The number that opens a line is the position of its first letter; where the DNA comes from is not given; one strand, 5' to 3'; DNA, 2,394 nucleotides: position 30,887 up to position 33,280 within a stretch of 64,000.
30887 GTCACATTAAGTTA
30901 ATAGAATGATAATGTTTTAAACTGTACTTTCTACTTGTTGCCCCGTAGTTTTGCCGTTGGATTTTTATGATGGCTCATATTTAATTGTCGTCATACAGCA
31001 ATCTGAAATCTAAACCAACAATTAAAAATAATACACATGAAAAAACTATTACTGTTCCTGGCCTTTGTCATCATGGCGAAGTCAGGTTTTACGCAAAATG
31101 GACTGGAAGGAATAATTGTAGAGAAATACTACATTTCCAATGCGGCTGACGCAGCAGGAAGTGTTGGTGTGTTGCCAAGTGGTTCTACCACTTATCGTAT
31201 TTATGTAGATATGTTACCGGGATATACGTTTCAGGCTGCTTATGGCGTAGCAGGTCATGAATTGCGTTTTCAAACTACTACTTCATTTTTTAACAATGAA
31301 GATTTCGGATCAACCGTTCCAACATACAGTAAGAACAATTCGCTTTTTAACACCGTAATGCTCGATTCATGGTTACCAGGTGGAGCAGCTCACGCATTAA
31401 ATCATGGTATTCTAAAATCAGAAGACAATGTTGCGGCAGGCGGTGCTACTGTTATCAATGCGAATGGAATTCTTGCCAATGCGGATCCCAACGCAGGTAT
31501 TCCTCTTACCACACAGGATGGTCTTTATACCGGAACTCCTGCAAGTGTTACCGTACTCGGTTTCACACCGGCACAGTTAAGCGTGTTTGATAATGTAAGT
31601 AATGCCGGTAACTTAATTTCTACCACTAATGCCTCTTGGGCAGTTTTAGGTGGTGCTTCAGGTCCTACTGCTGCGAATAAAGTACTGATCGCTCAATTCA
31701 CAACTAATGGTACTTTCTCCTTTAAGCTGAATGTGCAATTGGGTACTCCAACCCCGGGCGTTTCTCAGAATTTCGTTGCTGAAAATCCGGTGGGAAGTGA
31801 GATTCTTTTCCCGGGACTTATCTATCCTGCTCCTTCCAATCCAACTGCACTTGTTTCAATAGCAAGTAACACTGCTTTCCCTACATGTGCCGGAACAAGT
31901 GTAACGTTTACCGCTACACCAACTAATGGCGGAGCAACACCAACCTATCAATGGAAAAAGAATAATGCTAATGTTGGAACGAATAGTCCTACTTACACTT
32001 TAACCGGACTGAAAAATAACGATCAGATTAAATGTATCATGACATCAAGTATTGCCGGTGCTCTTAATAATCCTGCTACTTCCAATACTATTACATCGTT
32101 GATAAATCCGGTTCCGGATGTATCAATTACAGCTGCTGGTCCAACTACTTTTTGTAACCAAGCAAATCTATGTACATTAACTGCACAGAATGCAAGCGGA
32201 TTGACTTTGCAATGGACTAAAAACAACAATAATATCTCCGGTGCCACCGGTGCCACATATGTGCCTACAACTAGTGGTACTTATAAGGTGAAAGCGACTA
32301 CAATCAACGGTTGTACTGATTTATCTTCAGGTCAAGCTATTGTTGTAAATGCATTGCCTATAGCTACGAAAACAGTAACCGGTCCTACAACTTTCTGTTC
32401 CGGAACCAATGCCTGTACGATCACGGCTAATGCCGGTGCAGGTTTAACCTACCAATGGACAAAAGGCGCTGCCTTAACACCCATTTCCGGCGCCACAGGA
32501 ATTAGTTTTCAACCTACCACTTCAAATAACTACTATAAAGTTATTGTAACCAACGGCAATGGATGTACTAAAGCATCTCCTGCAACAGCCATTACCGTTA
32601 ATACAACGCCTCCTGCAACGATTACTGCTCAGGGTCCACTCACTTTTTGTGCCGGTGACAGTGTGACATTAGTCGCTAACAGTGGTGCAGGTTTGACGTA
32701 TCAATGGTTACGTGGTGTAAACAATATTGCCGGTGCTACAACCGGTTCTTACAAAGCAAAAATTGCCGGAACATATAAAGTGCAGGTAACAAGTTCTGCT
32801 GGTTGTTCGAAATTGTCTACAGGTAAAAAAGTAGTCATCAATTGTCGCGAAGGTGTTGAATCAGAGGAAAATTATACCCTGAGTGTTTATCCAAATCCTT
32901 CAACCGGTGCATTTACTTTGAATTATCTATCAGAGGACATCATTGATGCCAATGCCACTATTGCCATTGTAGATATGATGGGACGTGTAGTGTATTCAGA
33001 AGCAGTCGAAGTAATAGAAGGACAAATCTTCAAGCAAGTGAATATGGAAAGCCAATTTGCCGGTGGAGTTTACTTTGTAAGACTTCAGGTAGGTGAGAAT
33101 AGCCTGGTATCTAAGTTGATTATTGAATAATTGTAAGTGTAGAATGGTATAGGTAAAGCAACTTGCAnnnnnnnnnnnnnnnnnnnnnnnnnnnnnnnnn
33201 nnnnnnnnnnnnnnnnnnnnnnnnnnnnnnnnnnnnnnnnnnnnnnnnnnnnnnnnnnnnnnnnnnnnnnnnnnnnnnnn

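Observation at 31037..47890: Cluster of five paralogous secreted proteins sharing an unrecognised ~250-aa N-terminal domain, mostly with T9SS sorting domains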

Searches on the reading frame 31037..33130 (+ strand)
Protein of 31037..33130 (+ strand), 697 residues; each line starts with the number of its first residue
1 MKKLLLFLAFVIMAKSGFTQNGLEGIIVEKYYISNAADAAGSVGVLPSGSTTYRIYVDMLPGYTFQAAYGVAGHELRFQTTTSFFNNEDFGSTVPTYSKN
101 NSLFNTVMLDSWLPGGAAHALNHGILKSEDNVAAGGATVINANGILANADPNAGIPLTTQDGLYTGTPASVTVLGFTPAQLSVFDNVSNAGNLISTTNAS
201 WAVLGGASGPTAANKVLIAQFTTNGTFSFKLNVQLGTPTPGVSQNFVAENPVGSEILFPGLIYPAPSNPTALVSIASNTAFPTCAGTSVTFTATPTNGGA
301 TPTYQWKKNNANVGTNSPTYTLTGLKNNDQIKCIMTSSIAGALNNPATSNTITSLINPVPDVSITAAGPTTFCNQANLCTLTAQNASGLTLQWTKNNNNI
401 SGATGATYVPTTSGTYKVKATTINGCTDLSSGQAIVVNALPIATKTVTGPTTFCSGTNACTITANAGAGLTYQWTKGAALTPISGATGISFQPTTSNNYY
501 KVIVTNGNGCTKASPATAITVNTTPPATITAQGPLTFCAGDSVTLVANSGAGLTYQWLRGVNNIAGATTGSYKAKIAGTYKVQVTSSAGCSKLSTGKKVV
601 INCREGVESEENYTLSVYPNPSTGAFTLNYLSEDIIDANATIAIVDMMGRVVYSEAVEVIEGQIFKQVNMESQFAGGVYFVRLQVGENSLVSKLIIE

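Call 4: search_protein_families(library=pfam, proteins=[window:31037-33130:+], max_evalue=1)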
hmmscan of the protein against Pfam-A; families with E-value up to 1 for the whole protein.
window:31037-33130:+ (697 aa): 9 families
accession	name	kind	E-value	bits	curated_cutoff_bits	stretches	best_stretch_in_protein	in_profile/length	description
PF19081.6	Ig_7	-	4.5e-12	46.5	27.3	3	526-601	1-82/84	Ig-like domain CHU_C associated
PF18962.6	Por_Secre_tail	-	6.8e-11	42.7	27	1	617-696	1-75/75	Secretion system C-terminal sorting domain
PF00801.26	PKD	-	7.6e-05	23.1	23.5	2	528-600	3-79/80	PKD domain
PF19408.5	PKD_6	-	0.00017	22.3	25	2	441-516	2-78/82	PKD-like domain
PF13927.12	Ig_3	-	0.0021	18.9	30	1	284-323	14-62/78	Immunoglobulin domain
PF07495.19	Y_Y_Y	-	0.05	13.9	26.6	0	392-424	20-48/65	Y_Y_Y domain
PF16820.11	PKD_3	-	0.052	13.8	26.3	0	383-424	27-68/68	PKD-like domain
PF11589.14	DUF3244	-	0.38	11.2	25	0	637-690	39-90/96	Domain of unknown function (DUF3244)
PF18224.6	ToxB_N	-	0.5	10.9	25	1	402-435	21-53/61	ToxB N-terminal domain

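Call 6: search_protein_families(library=ncbifam, proteins=[window:31037-33130:+], max_evalue=1)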
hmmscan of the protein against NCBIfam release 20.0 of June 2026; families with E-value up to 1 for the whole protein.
window:31037-33130:+ (697 aa): 5 families
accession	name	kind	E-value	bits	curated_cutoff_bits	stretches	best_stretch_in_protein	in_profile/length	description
TIGR04183.1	Por_Secre_tail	domain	3e-10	39.9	23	1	617-696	1-71/72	T9SS type A sorting domain-containing protein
NF050177.1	TapA_OM_Porphy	equivalog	0.022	13.5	500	1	613-697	469-544/544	TapA/TapC family T9SS-dependent outer membrane protein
NF052323.1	T9SSA_dep_M6i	equivalog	0.045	11.6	600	1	618-689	961-1030/1043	T9SS-dependent M6-like inactivated metalloprotease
NF004670.1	PRK06009.1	equivalog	0.11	12.9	124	0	553-602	52-102/108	flagellar hook assembly protein FlgD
NF041940.1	choice_anch_X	domain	0.96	9.2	25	0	405-421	20-36/37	choice-of-anchor X domain-containing protein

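Call 75: list_cluster_members(proteins=[window:31037-33130:+, window:38773-40140:+, window:42988-46218:+, window:33168-34286:+])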
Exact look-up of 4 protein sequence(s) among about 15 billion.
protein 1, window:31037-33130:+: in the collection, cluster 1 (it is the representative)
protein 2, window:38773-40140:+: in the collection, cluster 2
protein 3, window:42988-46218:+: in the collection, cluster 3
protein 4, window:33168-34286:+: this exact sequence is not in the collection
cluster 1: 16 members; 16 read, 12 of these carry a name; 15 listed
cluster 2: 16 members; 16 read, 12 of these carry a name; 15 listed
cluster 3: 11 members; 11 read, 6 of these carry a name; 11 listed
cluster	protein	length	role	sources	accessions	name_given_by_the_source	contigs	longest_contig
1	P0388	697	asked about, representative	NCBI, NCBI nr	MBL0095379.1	MAG: T9SS type A sorting domain-containing protein [Bacteroidetes bacterium] | T9SS type A sorting domain-containing protein [Bacteroidota bacterium]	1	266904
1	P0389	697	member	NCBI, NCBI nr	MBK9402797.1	MAG: T9SS type A sorting domain-containing protein [Bacteroidetes bacterium] | T9SS type A sorting domain-containing protein [Bacteroidota bacterium]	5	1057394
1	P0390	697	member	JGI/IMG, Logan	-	hypothetical protein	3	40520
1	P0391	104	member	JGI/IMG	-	hypothetical protein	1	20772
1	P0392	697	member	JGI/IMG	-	hypothetical protein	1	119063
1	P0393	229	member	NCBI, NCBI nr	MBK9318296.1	MAG: hypothetical protein IPM91_05365 [Bacteroidetes bacterium] | hypothetical protein [Bacteroidota bacterium]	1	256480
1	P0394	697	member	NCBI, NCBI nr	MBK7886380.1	MAG: T9SS type A sorting domain-containing protein [Bacteroidetes bacterium] | T9SS type A sorting domain-containing protein [Bacteroidota bacterium]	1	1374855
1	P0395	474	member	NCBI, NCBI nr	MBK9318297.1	MAG: T9SS type A sorting domain-containing protein [Bacteroidetes bacterium] | T9SS type A sorting domain-containing protein [Bacteroidota bacterium]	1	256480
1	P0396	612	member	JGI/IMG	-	hypothetical protein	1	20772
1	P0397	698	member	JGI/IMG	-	hypothetical protein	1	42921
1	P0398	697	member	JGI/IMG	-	hypothetical protein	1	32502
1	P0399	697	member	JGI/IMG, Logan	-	hypothetical protein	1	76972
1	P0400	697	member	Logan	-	-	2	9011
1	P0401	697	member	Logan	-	-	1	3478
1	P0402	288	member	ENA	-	-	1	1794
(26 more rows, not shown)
